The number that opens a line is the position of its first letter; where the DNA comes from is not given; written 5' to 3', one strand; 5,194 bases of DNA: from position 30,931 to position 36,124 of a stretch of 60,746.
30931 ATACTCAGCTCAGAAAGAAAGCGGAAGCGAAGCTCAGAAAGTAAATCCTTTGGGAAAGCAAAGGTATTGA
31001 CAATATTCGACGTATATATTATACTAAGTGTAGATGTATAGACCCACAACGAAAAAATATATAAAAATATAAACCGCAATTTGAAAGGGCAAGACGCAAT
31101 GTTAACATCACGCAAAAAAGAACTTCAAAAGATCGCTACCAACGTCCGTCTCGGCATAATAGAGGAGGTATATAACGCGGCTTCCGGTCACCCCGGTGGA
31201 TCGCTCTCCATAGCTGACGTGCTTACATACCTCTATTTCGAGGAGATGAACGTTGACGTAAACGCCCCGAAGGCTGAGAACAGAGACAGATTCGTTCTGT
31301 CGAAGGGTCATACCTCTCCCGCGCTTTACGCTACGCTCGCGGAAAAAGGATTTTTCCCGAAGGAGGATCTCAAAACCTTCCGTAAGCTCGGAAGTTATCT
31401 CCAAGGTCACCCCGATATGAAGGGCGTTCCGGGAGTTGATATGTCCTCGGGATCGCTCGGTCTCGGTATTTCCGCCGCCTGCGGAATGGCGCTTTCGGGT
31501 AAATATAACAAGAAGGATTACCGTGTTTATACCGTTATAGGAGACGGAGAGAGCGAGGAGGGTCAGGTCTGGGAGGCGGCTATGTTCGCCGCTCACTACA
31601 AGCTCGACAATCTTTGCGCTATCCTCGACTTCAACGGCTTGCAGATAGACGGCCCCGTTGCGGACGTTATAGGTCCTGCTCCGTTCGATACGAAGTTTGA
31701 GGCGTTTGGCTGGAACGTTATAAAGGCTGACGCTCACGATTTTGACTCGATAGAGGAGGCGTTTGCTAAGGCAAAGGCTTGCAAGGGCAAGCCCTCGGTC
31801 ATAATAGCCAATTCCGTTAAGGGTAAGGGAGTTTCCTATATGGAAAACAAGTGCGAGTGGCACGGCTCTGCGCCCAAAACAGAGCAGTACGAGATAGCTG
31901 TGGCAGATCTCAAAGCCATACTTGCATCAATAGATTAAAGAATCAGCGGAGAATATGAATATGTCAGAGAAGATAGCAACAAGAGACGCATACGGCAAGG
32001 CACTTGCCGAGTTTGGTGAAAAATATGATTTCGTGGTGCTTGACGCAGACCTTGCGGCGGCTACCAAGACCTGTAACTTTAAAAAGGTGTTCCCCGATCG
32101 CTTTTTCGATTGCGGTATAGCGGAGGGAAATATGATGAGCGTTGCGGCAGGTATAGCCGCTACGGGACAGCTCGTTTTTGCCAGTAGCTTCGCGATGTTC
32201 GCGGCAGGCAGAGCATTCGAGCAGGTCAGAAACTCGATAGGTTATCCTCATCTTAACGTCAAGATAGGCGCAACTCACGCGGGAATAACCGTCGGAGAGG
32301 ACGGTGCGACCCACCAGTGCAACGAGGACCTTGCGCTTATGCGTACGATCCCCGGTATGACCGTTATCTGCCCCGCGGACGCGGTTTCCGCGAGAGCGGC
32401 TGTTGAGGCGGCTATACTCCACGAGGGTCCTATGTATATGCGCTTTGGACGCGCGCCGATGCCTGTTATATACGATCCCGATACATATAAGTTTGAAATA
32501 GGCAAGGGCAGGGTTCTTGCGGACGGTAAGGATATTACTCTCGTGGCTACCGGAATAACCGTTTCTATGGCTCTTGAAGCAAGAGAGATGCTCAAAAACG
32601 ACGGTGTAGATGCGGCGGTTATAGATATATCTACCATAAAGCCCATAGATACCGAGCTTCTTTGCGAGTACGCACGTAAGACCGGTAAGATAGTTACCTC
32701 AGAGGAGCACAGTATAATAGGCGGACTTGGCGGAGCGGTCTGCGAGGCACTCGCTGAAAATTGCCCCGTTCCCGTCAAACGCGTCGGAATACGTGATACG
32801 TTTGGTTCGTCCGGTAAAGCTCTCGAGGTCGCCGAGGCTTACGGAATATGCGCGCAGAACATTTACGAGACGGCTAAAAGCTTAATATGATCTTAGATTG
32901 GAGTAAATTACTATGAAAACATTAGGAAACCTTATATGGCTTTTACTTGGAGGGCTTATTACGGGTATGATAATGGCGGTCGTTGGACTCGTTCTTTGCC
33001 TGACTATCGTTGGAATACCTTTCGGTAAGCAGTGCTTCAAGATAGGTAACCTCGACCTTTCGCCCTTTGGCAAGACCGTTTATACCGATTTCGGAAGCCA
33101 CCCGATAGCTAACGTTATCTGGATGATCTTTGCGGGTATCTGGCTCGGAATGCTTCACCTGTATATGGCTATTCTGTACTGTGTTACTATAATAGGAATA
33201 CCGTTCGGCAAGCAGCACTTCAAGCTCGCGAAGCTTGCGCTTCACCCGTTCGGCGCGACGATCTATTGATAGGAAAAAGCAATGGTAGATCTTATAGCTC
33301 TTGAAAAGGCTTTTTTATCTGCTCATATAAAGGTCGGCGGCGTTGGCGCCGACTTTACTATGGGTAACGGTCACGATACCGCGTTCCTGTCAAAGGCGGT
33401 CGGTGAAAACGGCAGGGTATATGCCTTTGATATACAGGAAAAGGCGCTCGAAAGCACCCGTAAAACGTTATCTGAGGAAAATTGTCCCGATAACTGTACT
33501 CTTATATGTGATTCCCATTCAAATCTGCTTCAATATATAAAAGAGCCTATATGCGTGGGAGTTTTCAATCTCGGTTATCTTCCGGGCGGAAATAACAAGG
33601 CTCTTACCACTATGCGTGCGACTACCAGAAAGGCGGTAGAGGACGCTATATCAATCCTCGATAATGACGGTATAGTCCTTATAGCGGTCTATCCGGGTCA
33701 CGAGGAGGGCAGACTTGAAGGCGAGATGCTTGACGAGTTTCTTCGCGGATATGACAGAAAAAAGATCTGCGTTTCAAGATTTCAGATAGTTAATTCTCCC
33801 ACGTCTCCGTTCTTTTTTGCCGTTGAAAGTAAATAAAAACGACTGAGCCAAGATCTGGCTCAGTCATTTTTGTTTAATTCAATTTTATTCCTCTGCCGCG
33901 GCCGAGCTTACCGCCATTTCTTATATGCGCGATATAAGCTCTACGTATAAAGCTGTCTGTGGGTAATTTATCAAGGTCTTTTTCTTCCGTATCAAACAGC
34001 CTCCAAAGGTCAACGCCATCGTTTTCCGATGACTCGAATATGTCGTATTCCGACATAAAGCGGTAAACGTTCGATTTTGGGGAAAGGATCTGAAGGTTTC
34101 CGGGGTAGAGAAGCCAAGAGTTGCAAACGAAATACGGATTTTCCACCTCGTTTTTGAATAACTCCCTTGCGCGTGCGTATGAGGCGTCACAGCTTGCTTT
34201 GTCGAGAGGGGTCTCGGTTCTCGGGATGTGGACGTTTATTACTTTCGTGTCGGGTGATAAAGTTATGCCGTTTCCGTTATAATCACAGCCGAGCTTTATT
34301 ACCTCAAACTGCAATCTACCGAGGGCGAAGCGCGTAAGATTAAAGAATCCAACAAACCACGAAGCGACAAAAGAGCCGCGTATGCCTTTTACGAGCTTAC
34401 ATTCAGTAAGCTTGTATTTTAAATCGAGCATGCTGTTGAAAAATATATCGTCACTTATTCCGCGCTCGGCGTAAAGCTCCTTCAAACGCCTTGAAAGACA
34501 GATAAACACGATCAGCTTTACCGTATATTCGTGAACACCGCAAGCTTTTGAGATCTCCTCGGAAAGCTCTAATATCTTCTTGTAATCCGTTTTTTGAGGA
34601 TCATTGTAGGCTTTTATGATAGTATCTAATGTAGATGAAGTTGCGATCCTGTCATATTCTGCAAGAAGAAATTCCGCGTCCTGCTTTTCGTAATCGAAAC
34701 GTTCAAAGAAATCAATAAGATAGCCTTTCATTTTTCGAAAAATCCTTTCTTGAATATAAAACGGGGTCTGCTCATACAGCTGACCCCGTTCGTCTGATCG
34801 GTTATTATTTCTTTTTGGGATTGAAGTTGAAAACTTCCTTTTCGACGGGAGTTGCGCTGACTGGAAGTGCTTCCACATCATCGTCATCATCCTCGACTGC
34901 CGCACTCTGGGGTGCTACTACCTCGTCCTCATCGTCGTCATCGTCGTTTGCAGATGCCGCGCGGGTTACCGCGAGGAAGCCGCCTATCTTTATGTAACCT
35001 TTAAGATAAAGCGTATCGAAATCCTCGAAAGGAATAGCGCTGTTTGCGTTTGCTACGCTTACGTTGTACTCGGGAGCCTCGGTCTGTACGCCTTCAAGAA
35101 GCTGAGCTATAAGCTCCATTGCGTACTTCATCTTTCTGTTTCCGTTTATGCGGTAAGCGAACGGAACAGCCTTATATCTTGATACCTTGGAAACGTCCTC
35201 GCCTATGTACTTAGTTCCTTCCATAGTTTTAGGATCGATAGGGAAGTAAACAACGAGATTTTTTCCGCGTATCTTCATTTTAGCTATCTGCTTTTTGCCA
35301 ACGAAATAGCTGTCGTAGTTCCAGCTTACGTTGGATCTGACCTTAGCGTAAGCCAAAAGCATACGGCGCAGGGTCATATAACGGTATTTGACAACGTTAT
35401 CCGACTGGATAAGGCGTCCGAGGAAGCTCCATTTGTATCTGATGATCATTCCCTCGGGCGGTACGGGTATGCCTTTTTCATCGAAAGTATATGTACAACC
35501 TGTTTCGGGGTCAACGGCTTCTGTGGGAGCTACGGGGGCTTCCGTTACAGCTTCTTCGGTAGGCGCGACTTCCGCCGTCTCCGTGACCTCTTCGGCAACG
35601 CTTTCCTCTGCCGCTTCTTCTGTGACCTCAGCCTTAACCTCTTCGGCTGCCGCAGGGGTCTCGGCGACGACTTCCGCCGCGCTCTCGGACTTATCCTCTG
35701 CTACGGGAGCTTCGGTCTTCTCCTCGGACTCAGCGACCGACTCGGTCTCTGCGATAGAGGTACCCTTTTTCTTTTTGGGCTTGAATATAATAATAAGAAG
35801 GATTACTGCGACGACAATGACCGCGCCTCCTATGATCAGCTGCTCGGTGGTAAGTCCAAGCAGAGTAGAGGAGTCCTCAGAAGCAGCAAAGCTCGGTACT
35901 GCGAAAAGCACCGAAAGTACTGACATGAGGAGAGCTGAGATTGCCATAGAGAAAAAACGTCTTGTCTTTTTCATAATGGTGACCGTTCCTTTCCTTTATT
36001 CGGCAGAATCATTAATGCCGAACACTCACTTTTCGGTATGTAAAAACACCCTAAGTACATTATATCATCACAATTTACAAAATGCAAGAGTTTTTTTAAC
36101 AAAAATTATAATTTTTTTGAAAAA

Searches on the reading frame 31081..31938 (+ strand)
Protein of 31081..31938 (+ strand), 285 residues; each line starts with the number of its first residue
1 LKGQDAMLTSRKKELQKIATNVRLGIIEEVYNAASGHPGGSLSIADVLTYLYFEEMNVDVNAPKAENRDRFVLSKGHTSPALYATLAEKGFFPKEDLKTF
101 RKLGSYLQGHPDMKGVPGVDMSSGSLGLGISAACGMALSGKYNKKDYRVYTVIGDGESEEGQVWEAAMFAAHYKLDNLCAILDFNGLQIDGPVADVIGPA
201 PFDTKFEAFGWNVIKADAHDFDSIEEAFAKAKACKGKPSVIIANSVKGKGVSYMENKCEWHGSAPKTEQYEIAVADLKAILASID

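Call 40: search_protein_families(library=pfam, proteins=[window:31081-31938:+], max_evalue=0.0001)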
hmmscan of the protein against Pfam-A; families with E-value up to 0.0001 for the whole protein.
window:31081-31938:+ (285 aa): 4 families
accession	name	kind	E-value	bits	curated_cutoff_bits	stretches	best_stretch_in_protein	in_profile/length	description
PF00456.26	Transketolase_N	-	6.4e-58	196.7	22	1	16-269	3-267/334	Transketolase, thiamine diphosphate binding domain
PF13292.11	DXP_synthase_N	-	6.2e-11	42.5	21.2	1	11-193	14-179/274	1-deoxy-D-xylulose-5-phosphate synthase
PF00676.26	E1_dh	-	5.5e-09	35.8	22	1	119-227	96-203/300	Dehydrogenase E1 component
PF09364.15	XFP_N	-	9.8e-08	31.6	23.7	1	96-230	110-246/364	XFP N-terminal domain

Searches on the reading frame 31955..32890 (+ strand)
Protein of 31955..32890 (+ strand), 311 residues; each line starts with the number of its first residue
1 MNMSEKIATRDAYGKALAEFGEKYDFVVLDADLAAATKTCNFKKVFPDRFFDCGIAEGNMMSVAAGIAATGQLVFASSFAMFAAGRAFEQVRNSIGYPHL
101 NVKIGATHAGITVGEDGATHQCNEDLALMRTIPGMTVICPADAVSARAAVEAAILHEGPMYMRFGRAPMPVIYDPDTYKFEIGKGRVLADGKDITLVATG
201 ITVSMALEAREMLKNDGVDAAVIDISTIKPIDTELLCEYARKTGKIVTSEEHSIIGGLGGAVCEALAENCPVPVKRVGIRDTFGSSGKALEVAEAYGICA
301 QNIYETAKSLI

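Call 40: search_protein_families(library=pfam, proteins=[window:31955-32890:+], max_evalue=0.0001)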
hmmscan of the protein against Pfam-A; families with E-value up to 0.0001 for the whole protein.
window:31955-32890:+ (311 aa): 3 families
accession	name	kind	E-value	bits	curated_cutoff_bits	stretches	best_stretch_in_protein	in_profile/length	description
PF02779.29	Transket_pyr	-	1.2e-41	142.7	27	1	6-167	2-170/174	Transketolase, pyrimidine binding domain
PF02780.25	Transketolase_C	-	4.6e-34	117.4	25.9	1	183-303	1-124/124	Transketolase, C-terminal domain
PF22613.1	Transketolase_C_1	-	9.9e-07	29.4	27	1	191-298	11-112/113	Transketolase-like TK C-terminal domain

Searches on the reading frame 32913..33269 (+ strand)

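Call 40: search_protein_families(library=pfam, proteins=[window:32913-33269:+], max_evalue=0.0001)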
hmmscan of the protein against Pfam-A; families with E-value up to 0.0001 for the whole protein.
window:32913-33269:+ (118 aa): 1 family
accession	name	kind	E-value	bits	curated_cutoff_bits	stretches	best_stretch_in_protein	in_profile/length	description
PF03733.18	YccF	-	7.2e-39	132.7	27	2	65-115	1-51/51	Inner membrane component domain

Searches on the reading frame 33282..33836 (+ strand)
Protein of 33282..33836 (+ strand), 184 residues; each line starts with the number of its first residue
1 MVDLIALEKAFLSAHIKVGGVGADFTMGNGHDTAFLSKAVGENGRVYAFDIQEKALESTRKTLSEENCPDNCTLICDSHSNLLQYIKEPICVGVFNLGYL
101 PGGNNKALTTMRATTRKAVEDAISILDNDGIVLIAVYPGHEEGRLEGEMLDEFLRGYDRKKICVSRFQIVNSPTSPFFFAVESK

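Call 40: search_protein_families(library=pfam, proteins=[window:33282-33836:+], max_evalue=0.0001)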
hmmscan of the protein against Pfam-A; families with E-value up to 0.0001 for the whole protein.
window:33282-33836:+ (184 aa): 3 families
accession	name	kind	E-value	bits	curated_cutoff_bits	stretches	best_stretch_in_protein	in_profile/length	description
PF06962.18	rRNA_methylase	-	7.1e-42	143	22.7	1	46-179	1-133/137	Putative rRNA methylase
PF13649.12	Methyltransf_25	-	3.8e-06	27.9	27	1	24-84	3-60/97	Methyltransferase domain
PF13847.12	Methyltransf_31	-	2.9e-05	24.2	27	1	28-82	13-66/145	Methyltransferase domain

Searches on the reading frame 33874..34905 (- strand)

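Call 40: search_protein_families(library=pfam, proteins=[window:33874-34905:-], max_evalue=0.0001)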
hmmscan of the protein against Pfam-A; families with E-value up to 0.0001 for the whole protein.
window:33874-34905:- (343 aa): 2 families
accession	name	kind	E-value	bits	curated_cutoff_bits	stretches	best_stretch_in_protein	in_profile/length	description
PF18164.7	GNAT_C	-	5.5e-35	120.8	22.8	1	193-340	2-141/142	GNAT-like C-terminal domain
PF18082.7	NAT_N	-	1.4e-14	55.5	27.8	1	63-189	3-128/129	N-acyltransferase N-terminal domain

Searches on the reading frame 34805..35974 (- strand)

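Call 10: search_protein_families(library=ncbifam, proteins=[window:34805-35974:-])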
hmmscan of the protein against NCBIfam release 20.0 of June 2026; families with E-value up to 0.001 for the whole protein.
window:34805-35974:- (389 aa): 1 family
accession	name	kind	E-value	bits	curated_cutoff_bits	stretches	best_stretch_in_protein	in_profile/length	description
NF033218.1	anchor_AmaP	equivalog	0.00023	21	55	1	1-75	1-81/166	alkaline shock response membrane anchor protein AmaP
